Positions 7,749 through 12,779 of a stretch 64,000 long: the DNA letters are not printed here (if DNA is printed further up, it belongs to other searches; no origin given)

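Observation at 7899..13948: Co-oriented three-gene operon: small PD-(D/E)xK nuclease, 258-aa unknown, and a 1576-aa helicase-nuclease, a candidate defence system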

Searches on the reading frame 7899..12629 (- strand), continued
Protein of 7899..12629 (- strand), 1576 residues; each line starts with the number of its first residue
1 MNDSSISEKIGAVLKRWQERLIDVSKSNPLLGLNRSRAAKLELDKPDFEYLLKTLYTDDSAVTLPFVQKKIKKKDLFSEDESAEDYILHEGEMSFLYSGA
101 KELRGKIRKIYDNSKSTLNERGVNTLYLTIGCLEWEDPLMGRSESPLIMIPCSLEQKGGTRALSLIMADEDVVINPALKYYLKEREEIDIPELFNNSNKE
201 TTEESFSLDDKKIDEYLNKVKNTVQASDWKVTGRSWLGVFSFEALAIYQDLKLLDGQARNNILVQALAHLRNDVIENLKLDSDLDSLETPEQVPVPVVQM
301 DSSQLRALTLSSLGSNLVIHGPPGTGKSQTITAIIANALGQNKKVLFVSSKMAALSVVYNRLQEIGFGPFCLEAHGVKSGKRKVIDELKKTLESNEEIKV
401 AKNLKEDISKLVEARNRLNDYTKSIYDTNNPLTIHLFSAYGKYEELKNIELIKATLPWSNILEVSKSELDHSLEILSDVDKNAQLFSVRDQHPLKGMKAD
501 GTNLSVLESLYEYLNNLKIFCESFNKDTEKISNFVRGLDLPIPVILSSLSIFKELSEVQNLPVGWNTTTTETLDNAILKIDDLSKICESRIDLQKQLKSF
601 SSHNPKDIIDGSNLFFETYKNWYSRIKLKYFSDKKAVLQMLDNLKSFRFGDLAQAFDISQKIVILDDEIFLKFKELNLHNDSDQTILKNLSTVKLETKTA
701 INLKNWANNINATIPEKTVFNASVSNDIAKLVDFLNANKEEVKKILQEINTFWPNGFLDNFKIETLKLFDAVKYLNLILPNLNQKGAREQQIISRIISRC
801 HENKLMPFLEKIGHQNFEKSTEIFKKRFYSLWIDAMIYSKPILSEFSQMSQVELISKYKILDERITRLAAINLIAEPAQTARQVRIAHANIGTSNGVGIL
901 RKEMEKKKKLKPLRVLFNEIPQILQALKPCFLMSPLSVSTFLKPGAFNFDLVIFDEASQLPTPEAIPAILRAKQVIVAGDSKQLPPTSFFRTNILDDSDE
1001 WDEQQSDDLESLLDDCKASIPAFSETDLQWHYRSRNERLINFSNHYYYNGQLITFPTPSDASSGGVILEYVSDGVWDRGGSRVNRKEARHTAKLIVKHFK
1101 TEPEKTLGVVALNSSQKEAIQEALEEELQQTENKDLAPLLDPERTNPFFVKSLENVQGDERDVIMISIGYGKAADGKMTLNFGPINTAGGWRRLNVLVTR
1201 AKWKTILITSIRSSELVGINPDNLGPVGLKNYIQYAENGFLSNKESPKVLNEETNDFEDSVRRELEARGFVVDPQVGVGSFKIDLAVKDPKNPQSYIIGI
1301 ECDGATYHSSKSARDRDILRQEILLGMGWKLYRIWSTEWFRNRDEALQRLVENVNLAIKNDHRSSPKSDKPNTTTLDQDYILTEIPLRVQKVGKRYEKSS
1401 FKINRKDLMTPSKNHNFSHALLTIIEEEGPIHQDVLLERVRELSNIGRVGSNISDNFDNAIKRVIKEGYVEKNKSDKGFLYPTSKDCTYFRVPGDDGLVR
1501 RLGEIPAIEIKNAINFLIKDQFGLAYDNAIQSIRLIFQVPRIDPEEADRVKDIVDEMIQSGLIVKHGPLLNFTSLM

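Call 21: find_homologous_proteins(query=window:7899-12629:-, max_evalue=1e-30)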
Query window:7899-12629:- (1576 aa): 7220 proteins with E <= 1e-30 among 8000 candidates; the best 120 are listed.
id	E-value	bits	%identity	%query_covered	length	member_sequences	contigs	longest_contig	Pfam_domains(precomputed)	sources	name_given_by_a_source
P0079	0.0e+0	3527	100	100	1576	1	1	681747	PF11784.14,PF13195.12,PF13087.13,PF13086.13,PF01443.25,PF13245.13,PF18741.8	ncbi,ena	-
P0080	0.0e+0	2711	76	100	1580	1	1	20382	PF11784.14,PF13195.12,PF04480.19,PF13087.13,PF13086.13,PF01443.25,PF13245.13,PF18741.8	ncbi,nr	ncbi:MAG: DUF3320 domain-containing protein [Candidatus Taylorbacteria bacterium]|nr:DUF3320 domain-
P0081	0.0e+0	2646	74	100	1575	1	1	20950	PF11784.14,PF13195.12,PF04480.19,PF13087.13,PF13086.13,PF01443.25,PF13245.13,PF18741.8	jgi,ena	-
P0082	0.0e+0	2094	60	100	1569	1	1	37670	PF11784.14,PF13195.12,PF13087.13,PF13086.13,PF01443.25,PF13604.13,PF13245.13,PF18741.8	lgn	-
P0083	0.0e+0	2075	59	100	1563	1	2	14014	PF11784.14,PF13195.12,PF13087.13,PF13086.13,PF01443.25,PF13604.13,PF13245.13,PF18741.8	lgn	-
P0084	0.0e+0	2067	60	100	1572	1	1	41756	PF11784.14,PF13195.12,PF13087.13,PF13086.13,PF01443.25,PF13604.13,PF13245.13,PF18741.8,PF09848.16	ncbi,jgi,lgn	ncbi:MAG: DUF4011 domain-containing protein [Candidatus Paceibacterota bacterium]|jgi:very-short-pat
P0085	0.0e+0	2063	59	100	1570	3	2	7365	PF11784.14,PF13195.12,PF13087.13,PF13086.13,PF00270.36,PF01443.25,PF13604.13,PF13245.13,PF18741.8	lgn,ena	-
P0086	0.0e+0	2060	60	99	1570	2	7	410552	PF11784.14,PF13195.12,PF13087.13,PF13086.13,PF01443.25,PF13245.13,PF18741.8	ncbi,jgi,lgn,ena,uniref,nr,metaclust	ncbi:MAG: AAA ATPase [Candidatus Nomurabacteria bacterium GW2011_GWE1_32_28]|uniref:AAA ATPase n=1 T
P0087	0.0e+0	2058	59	100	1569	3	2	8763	PF11784.14,PF13195.12,PF13087.13,PF13086.13,PF01443.25,PF13604.13,PF13245.13,PF18741.8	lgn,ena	-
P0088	0.0e+0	2040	58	100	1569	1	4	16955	PF11784.14,PF13195.12,PF13087.13,PF13086.13,PF01443.25,PF13604.13,PF13245.13,PF18741.8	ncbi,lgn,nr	ncbi:DUF3320 domain-containing protein [Candidatus Berkelbacteria bacterium]|nr:DUF3320 domain-conta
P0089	0.0e+0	2040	58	100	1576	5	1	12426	PF11784.14,PF13195.12,PF04480.19,PF13087.13,PF13086.13,PF01443.25,PF13245.13,PF18741.8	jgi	jgi:very-short-patch-repair endonuclease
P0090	0.0e+0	2037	58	100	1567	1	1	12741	PF11784.14,PF13195.12,PF04480.19,PF13087.13,PF13086.13,PF13604.13,PF13245.13,PF18741.8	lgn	-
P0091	0.0e+0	2037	60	99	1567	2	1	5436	PF13195.12,PF13087.13,PF13086.13,PF01443.25,PF13604.13,PF13245.13,PF18741.8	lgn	-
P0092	0.0e+0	2027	58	100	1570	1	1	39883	PF11784.14,PF13195.12,PF13087.13,PF13086.13,PF01443.25,PF13245.13,PF18741.8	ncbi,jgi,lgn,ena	ncbi:MAG: DUF4011 domain-containing protein [Candidatus Paceibacterota bacterium]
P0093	0.0e+0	2019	58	100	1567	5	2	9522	PF11784.14,PF13195.12,PF13087.13,PF13086.13,PF01443.25,PF13604.13,PF13245.13,PF18741.8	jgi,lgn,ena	-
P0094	0.0e+0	2007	58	100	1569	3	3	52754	PF11784.14,PF13195.12,PF04480.19,PF13087.13,PF13086.13,PF01443.25,PF13245.13,PF18741.8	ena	-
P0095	0.0e+0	2006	57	100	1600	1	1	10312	PF11784.14,PF13195.12,PF04480.19,PF13087.13,PF13086.13,PF01443.25,PF13604.13,PF13245.13,PF18741.8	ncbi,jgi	jgi:very-short-patch-repair endonuclease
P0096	0.0e+0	1995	58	100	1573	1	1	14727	PF11784.14,PF13195.12,PF04480.19,PF13087.13,PF13086.13,PF01443.25,PF13604.13,PF13245.13,PF18741.8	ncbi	-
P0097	0.0e+0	1990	57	99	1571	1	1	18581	PF11784.14,PF13195.12,PF04480.19,PF13087.13,PF13086.13,PF01443.25,PF13245.13,PF18741.8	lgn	-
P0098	0.0e+0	1970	57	100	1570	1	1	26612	PF11784.14,PF13195.12,PF04480.19,PF13087.13,PF13086.13,PF01443.25,PF13245.13,PF18741.8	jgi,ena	-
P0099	0.0e+0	1962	58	96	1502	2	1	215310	PF11784.14,PF13195.12,PF04480.19,PF13087.13,PF13086.13,PF13604.13,PF13245.13,PF18741.8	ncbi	-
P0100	0.0e+0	1958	56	100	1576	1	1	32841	PF11784.14,PF13195.12,PF13087.13,PF13086.13,PF01443.25,PF13245.13,PF18741.8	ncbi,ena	-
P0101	0.0e+0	1949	57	99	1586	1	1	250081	PF11784.14,PF13195.12,PF04480.19,PF13087.13,PF13086.13,PF01443.25,PF13604.13,PF13245.13,PF18741.8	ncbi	-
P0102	0.0e+0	1941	56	100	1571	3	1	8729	PF11784.14,PF13195.12,PF13087.13,PF13086.13,PF01443.25,PF13604.13,PF13245.13,PF18741.8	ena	-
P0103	0.0e+0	1936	56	99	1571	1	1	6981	PF11784.14,PF13195.12,PF13087.13,PF13086.13,PF07088.17,PF01443.25,PF13604.13,PF13245.13,PF18741.8,PF04851.22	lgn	-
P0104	0.0e+0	1893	56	100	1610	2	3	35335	PF11784.14,PF13195.12,PF04480.19,PF13087.13,PF13086.13,PF01443.25,PF13604.13,PF13245.13,PF18741.8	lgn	-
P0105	0.0e+0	1837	57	92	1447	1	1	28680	PF11784.14,PF13195.12,PF04480.19,PF13087.13,PF13086.13,PF01443.25,PF13604.13,PF13245.13,PF18741.8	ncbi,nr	ncbi:MAG: ATPase, partial [Candidatus Peribacteria bacterium]|nr:ATPase [Candidatus Peribacteria bac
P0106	0.0e+0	1419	45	99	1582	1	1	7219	PF11784.14,PF13195.12,PF13087.13,PF13086.13,PF01443.25,PF13245.13,PF18741.8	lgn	-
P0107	0.0e+0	1385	44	99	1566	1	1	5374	PF11784.14,PF13195.12,PF13087.13,PF13086.13,PF01443.25,PF13604.13,PF13245.13,PF18741.8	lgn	-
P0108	0.0e+0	1385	44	99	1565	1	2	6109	PF11784.14,PF13195.12,PF13087.13,PF13086.13,PF01443.25,PF13245.13,PF18741.8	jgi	-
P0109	0.0e+0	1381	44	99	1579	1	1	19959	PF11784.14,PF13195.12,PF13087.13,PF13086.13,PF01443.25,PF13245.13,PF18741.8,PF09848.16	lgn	-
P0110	0.0e+0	1379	44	99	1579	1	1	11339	PF11784.14,PF13195.12,PF13087.13,PF13086.13,PF01443.25,PF13604.13,PF13245.13,PF18741.8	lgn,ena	-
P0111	0.0e+0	1374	43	99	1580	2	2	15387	PF11784.14,PF13195.12,PF13087.13,PF13086.13,PF01443.25,PF13604.13,PF13245.13,PF18741.8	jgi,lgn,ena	-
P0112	0.0e+0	1371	44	99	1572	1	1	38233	PF13195.12,PF13087.13,PF13086.13,PF01443.25,PF13245.13,PF18741.8,PF09848.16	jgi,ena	-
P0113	0.0e+0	1371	43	99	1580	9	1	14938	PF11784.14,PF13195.12,PF13087.13,PF13086.13,PF01443.25,PF13604.13,PF13245.13,PF18741.8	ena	-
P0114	0.0e+0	1370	44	99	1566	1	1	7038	PF11784.14,PF13195.12,PF13087.13,PF13086.13,PF01443.25,PF13604.13,PF13245.13,PF18741.8,PF09848.16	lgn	-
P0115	0.0e+0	1369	43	99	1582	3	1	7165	PF13195.12,PF13087.13,PF13086.13,PF01443.25,PF13245.13,PF18741.8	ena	-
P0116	0.0e+0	1366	44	99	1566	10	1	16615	PF11784.14,PF13195.12,PF13087.13,PF13086.13,PF01443.25,PF13245.13,PF18741.8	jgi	jgi:very-short-patch-repair endonuclease/DNA polymerase III delta prime subunit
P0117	0.0e+0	1365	43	99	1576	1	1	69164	PF11784.14,PF13195.12,PF13087.13,PF13086.13,PF01443.25,PF13245.13,PF18741.8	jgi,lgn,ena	-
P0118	0.0e+0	1363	44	99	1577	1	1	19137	PF11784.14,PF13195.12,PF13087.13,PF13086.13,PF01443.25,PF13245.13,PF18741.8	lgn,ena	-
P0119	0.0e+0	1361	44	99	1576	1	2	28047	PF11784.14,PF13195.12,PF13087.13,PF13086.13,PF01443.25,PF13604.13,PF13245.13,PF18741.8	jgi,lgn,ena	jgi:very-short-patch-repair endonuclease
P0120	0.0e+0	1359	43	99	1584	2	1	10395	PF11784.14,PF13195.12,PF13087.13,PF13086.13,PF01443.25,PF13245.13,PF18741.8,PF09848.16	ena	-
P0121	0.0e+0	1357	44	99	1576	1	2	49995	PF11784.14,PF13195.12,PF13087.13,PF13086.13,PF01443.25,PF13245.13,PF18741.8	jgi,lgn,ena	-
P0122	0.0e+0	1357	45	99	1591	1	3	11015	PF11784.14,PF13195.12,PF13087.13,PF13086.13,PF01443.25,PF13245.13,PF18741.8,PF09848.16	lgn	-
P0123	0.0e+0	1356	43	99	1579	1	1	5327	PF11784.14,PF13195.12,PF13087.13,PF13086.13,PF01443.25,PF13604.13,PF13245.13,PF18741.8,PF04851.22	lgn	-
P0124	0.0e+0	1356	44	99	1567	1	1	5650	PF11784.14,PF13195.12,PF13087.13,PF13086.13,PF01443.25,PF13245.13,PF18741.8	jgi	jgi:superfamily I DNA and/or RNA helicase/very-short-patch-repair endonuclease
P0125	0.0e+0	1354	43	99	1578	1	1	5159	PF11784.14,PF13195.12,PF13087.13,PF13086.13,PF01443.25,PF13245.13,PF18741.8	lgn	-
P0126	0.0e+0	1352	44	99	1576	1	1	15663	PF11784.14,PF13195.12,PF13087.13,PF13086.13,PF01443.25,PF13604.13,PF13245.13,PF18741.8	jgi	jgi:superfamily I DNA and/or RNA helicase/very-short-patch-repair endonuclease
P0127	0.0e+0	1352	43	99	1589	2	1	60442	PF11784.14,PF13195.12,PF13087.13,PF13086.13,PF01443.25,PF13245.13,PF18741.8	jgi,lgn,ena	-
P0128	0.0e+0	1348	44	99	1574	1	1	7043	PF11784.14,PF13195.12,PF13087.13,PF13086.13,PF01443.25,PF13245.13,PF18741.8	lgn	-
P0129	0.0e+0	1347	44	99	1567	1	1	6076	PF11784.14,PF13195.12,PF13087.13,PF13086.13,PF01443.25,PF13245.13,PF18741.8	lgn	-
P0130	0.0e+0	1345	43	100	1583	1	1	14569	PF11784.14,PF13195.12,PF13087.13,PF13086.13,PF01443.25,PF13245.13,PF18741.8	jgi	jgi:very-short-patch-repair endonuclease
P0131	0.0e+0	1338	44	99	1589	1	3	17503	PF13195.12,PF13087.13,PF13086.13,PF01443.25,PF13604.13,PF13245.13,PF18741.8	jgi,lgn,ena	-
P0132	0.0e+0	1332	44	99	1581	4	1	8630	PF11784.14,PF13195.12,PF13087.13,PF13086.13,PF01443.25,PF13604.13,PF13245.13,PF18741.8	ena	-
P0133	0.0e+0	1327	43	99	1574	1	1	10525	PF11784.14,PF13195.12,PF13087.13,PF13086.13,PF13245.13,PF18741.8,PF09848.16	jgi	jgi:superfamily I DNA and/or RNA helicase/very-short-patch-repair endonuclease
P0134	0.0e+0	1324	44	99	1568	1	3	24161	PF11784.14,PF13195.12,PF13087.13,PF13086.13,PF01443.25,PF13245.13,PF18741.8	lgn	-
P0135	0.0e+0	1308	43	99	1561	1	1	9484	PF11784.14,PF13195.12,PF13087.13,PF13086.13,PF13245.13,PF18741.8,PF09848.16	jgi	jgi:superfamily I DNA and/or RNA helicase/very-short-patch-repair endonuclease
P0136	0.0e+0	1288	40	99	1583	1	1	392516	PF11784.14,PF13195.12,PF13087.13,PF13086.13,PF01443.25,PF13245.13,PF18741.8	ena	-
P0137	0.0e+0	1276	42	99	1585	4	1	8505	PF11784.14,PF13195.12,PF13087.13,PF13086.13,PF13245.13,PF18741.8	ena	-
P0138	0.0e+0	1275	42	99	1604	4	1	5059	PF11784.14,PF13195.12,PF13087.13,PF13086.13,PF01443.25,PF13245.13,PF18741.8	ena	-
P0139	0.0e+0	1249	41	99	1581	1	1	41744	PF11784.14,PF13195.12,PF13087.13,PF13086.13,PF01443.25,PF13245.13,PF18741.8,PF09848.16,PF13191.13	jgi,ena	-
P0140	0.0e+0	1243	41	99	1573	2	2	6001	PF11784.14,PF13195.12,PF13087.13,PF13086.13,PF01443.25,PF13604.13,PF18741.8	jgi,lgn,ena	-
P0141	0.0e+0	1241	41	99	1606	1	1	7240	PF11784.14,PF13195.12,PF13087.13,PF13086.13,PF01443.25,PF13604.13,PF13245.13,PF18741.8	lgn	-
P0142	0.0e+0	1237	40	99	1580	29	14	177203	PF11784.14,PF13195.12,PF13087.13,PF13086.13,PF01443.25,PF13604.13,PF13245.13,PF18741.8,PF09848.16,PF13191.13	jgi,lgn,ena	jgi:very-short-patch-repair endonuclease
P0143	0.0e+0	1234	42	99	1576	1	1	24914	PF11784.14,PF13195.12,PF13087.13,PF13086.13,PF13604.13,PF13245.13,PF18741.8,PF20720.4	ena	-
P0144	0.0e+0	1227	41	99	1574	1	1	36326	PF11784.14,PF13195.12,PF13087.13,PF13086.13,PF01443.25,PF13604.13,PF13245.13,PF18741.8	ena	-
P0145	0.0e+0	1221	40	99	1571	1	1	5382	PF11784.14,PF13195.12,PF13087.13,PF13086.13,PF13604.13,PF13245.13,PF18741.8,PF13191.13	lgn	-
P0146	0.0e+0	1221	41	99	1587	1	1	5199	PF11784.14,PF13195.12,PF04480.19,PF13087.13,PF13086.13,PF01443.25,PF13604.13,PF13245.13,PF18741.8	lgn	-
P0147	0.0e+0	1217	39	99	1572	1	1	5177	PF11784.14,PF13195.12,PF13087.13,PF13086.13,PF01443.25,PF13604.13,PF13245.13,PF18741.8,PF13191.13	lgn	-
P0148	0.0e+0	1217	41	99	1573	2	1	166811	PF11784.14,PF13195.12,PF13087.13,PF13086.13,PF01443.25,PF13604.13,PF18741.8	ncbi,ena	-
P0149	0.0e+0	1216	40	99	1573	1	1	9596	PF11784.14,PF13195.12,PF13087.13,PF13086.13,PF01443.25,PF18741.8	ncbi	-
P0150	0.0e+0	1215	40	98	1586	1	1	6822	PF11784.14,PF13195.12,PF04480.19,PF13087.13,PF13086.13,PF13604.13,PF13245.13,PF18741.8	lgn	-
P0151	0.0e+0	1214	40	99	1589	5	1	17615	PF11784.14,PF13195.12,PF13087.13,PF13086.13,PF01443.25,PF13604.13,PF13245.13,PF18741.8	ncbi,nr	ncbi:putative ATPase AAA [Candidatus Sulfopaludibacter sp. SbA4]|nr:putative ATPase AAA [Candidatus 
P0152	0.0e+0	1213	39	99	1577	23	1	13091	PF11784.14,PF13195.12,PF13087.13,PF13086.13,PF01443.25,PF13604.13,PF18741.8,PF09848.16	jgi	jgi:very-short-patch-repair endonuclease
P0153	0.0e+0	1212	40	99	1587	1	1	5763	PF11784.14,PF13195.12,PF13087.13,PF13086.13,PF13245.13,PF18741.8,PF13191.13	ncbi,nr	ncbi:MAG: DUF3320 domain-containing protein [Acidobacteria bacterium]|nr:DUF3320 domain-containing p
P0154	0.0e+0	1211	41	99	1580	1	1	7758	PF11784.14,PF13195.12,PF04480.19,PF13087.13,PF13086.13,PF13245.13,PF18741.8,PF13401.13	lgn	-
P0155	0.0e+0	1209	40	98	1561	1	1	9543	PF11784.14,PF13195.12,PF13087.13,PF13086.13,PF01443.25,PF13604.13,PF13245.13,PF18741.8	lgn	-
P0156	0.0e+0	1206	40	99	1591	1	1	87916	PF11784.14,PF13195.12,PF13087.13,PF13086.13,PF01443.25,PF13604.13,PF13245.13,PF18741.8,PF09848.16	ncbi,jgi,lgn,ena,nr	ncbi:DUF3320 domain-containing protein [Patescibacteria group bacterium]|nr:DUF3320 domain-containin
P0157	0.0e+0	1203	41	99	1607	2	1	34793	PF11784.14,PF13195.12,PF04480.19,PF13087.13,PF13086.13,PF13604.13,PF13245.13,PF18741.8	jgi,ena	-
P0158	0.0e+0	1202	41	99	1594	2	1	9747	PF11784.14,PF13195.12,PF13087.13,PF13086.13,PF01443.25,PF18741.8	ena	-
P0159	0.0e+0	1202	38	99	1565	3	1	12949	PF11784.14,PF13195.12,PF13087.13,PF13086.13,PF18741.8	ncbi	-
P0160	0.0e+0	1199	40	99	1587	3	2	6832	PF11784.14,PF13195.12,PF13087.13,PF13086.13,PF13245.13,PF18741.8,PF13191.13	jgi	-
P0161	0.0e+0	1197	40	100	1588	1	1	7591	PF11784.14,PF13195.12,PF13087.13,PF13086.13,PF01443.25,PF13604.13,PF13245.13,PF18741.8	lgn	-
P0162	0.0e+0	1197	40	99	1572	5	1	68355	PF11784.14,PF13195.12,PF13087.13,PF13086.13,PF01443.25,PF13604.13,PF18741.8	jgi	jgi:very-short-patch-repair endonuclease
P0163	0.0e+0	1197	40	99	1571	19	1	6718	PF11784.14,PF13195.12,PF13087.13,PF13086.13,PF01443.25,PF13245.13,PF18741.8,PF13191.13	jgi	-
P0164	0.0e+0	1196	39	98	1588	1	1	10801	PF11784.14,PF13195.12,PF04480.19,PF13087.13,PF13086.13,PF13245.13,PF18741.8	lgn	-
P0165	0.0e+0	1191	40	99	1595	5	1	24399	PF11784.14,PF13195.12,PF13087.13,PF13086.13,PF00270.36,PF13604.13,PF13245.13,PF18741.8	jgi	jgi:very-short-patch-repair endonuclease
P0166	0.0e+0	1190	39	99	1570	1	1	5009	PF11784.14,PF13195.12,PF13087.13,PF13086.13,PF01443.25,PF13604.13,PF13245.13,PF18741.8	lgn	-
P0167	0.0e+0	1190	40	99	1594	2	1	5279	PF11784.14,PF13195.12,PF13087.13,PF13086.13,PF13604.13,PF13245.13,PF18741.8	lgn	-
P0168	0.0e+0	1189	40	99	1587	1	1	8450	PF11784.14,PF13195.12,PF04480.19,PF13087.13,PF13086.13,PF13604.13,PF13245.13,PF18741.8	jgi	-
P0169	0.0e+0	1189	40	99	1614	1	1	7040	PF11784.14,PF13195.12,PF13087.13,PF13086.13,PF01443.25,PF13245.13,PF18741.8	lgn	-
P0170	0.0e+0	1189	40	99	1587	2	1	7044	PF11784.14,PF13195.12,PF13087.13,PF13086.13,PF13604.13,PF13245.13,PF18741.8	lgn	-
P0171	0.0e+0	1188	39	99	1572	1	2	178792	PF11784.14,PF13195.12,PF13087.13,PF13086.13,PF01443.25,PF13604.13,PF13245.13,PF18741.8,PF09848.16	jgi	jgi:very-short-patch-repair endonuclease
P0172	0.0e+0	1188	40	99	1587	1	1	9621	PF11784.14,PF13195.12,PF04480.19,PF13087.13,PF13086.13,PF13245.13,PF18741.8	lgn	-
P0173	0.0e+0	1188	40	99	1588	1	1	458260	PF11784.14,PF13195.12,PF04480.19,PF13087.13,PF13086.13,PF13245.13,PF18741.8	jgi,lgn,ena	-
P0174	0.0e+0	1187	38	99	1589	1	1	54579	PF11784.14,PF13195.12,PF13087.13,PF13086.13,PF01443.25,PF13604.13,PF13245.13,PF18741.8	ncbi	-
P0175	0.0e+0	1186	39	99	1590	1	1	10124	PF11784.14,PF13195.12,PF04480.19,PF13087.13,PF13086.13,PF13245.13,PF18741.8,PF13191.13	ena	-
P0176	0.0e+0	1186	39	99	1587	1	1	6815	PF11784.14,PF13195.12,PF13087.13,PF13086.13,PF01443.25,PF13245.13,PF18741.8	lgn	-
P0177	0.0e+0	1185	40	99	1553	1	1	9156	PF11784.14,PF13195.12,PF13087.13,PF13086.13,PF13604.13,PF13245.13,PF18741.8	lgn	-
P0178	0.0e+0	1184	40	99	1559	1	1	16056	PF11784.14,PF13195.12,PF13087.13,PF13086.13,PF13245.13,PF18741.8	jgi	jgi:very-short-patch-repair endonuclease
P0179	0.0e+0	1183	40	99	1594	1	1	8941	PF11784.14,PF13195.12,PF04480.19,PF13087.13,PF13086.13,PF13604.13,PF13245.13,PF18741.8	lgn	-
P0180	0.0e+0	1182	38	99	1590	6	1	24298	PF11784.14,PF13195.12,PF13087.13,PF13086.13,PF01443.25,PF13604.13,PF13245.13,PF18741.8,PF09848.16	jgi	jgi:very-short-patch-repair endonuclease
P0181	0.0e+0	1182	39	99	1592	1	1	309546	PF11784.14,PF13195.12,PF13087.13,PF13086.13,PF01443.25,PF13604.13,PF13245.13,PF18741.8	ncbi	-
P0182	0.0e+0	1182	39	99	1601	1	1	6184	PF11784.14,PF13195.12,PF13087.13,PF13086.13,PF01443.25,PF13604.13,PF13245.13,PF18741.8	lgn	-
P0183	0.0e+0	1181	39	99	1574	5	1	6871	PF11784.14,PF13195.12,PF13087.13,PF13086.13,PF01443.25,PF18741.8,PF09848.16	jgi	-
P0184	0.0e+0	1181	39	99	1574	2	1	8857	PF11784.14,PF13195.12,PF13087.13,PF13086.13,PF01443.25,PF13245.13,PF18741.8,PF09848.16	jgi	-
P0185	0.0e+0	1181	39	98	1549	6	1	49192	PF11784.14,PF13195.12,PF13087.13,PF13086.13,PF01443.25,PF13604.13,PF18741.8,PF09848.16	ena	-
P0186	0.0e+0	1181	40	96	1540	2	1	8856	PF11784.14,PF13195.12,PF13087.13,PF13086.13,PF01443.25,PF13604.13,PF18741.8,PF09848.16,PF13191.13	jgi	jgi:very-short-patch-repair endonuclease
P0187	0.0e+0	1181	39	99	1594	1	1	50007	PF11784.14,PF13195.12,PF13087.13,PF13086.13,PF18741.8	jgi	jgi:very-short-patch-repair endonuclease/DNA polymerase III delta prime subunit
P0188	0.0e+0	1181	39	99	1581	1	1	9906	PF11784.14,PF13195.12,PF13087.13,PF13086.13,PF01443.25,PF13604.13,PF13245.13,PF18741.8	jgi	-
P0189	0.0e+0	1181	40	99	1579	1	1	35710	PF11784.14,PF13195.12,PF13087.13,PF13086.13,PF01443.25,PF13604.13,PF13245.13,PF18741.8,PF13191.13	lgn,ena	-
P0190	0.0e+0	1181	39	99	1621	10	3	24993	PF11784.14,PF13195.12,PF13087.13,PF13086.13,PF13604.13,PF13245.13,PF18741.8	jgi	-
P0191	0.0e+0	1180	44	52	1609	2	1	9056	PF11784.14,PF13195.12,PF13087.13,PF13086.13,PF01443.25,PF18741.8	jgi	jgi:very-short-patch-repair endonuclease/DNA polymerase III delta prime subunit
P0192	0.0e+0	1180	40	99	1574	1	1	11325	PF11784.14,PF13195.12,PF13087.13,PF13086.13,PF01443.25,PF18741.8,PF09848.16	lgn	-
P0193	0.0e+0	1180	39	99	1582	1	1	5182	PF11784.14,PF13195.12,PF13087.13,PF13086.13,PF01443.25,PF13604.13,PF13245.13,PF18741.8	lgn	-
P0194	0.0e+0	1180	38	99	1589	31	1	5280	PF11784.14,PF13195.12,PF13087.13,PF13086.13,PF01443.25,PF18741.8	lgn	-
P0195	0.0e+0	1179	39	99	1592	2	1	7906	PF11784.14,PF13195.12,PF04480.19,PF13087.13,PF13086.13,PF01443.25,PF13604.13,PF13245.13,PF18741.8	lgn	-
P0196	0.0e+0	1179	39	99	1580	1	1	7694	PF11784.14,PF13195.12,PF13087.13,PF13086.13,PF18741.8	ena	-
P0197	0.0e+0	1178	38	99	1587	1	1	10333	PF11784.14,PF13195.12,PF13087.13,PF13086.13,PF01443.25,PF18741.8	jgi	jgi:very-short-patch-repair endonuclease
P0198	0.0e+0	1177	39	99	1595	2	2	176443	PF11784.14,PF13195.12,PF13087.13,PF13086.13,PF01443.25,PF13604.13,PF13245.13,PF18741.8,PF09848.16,PF13191.13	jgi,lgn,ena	-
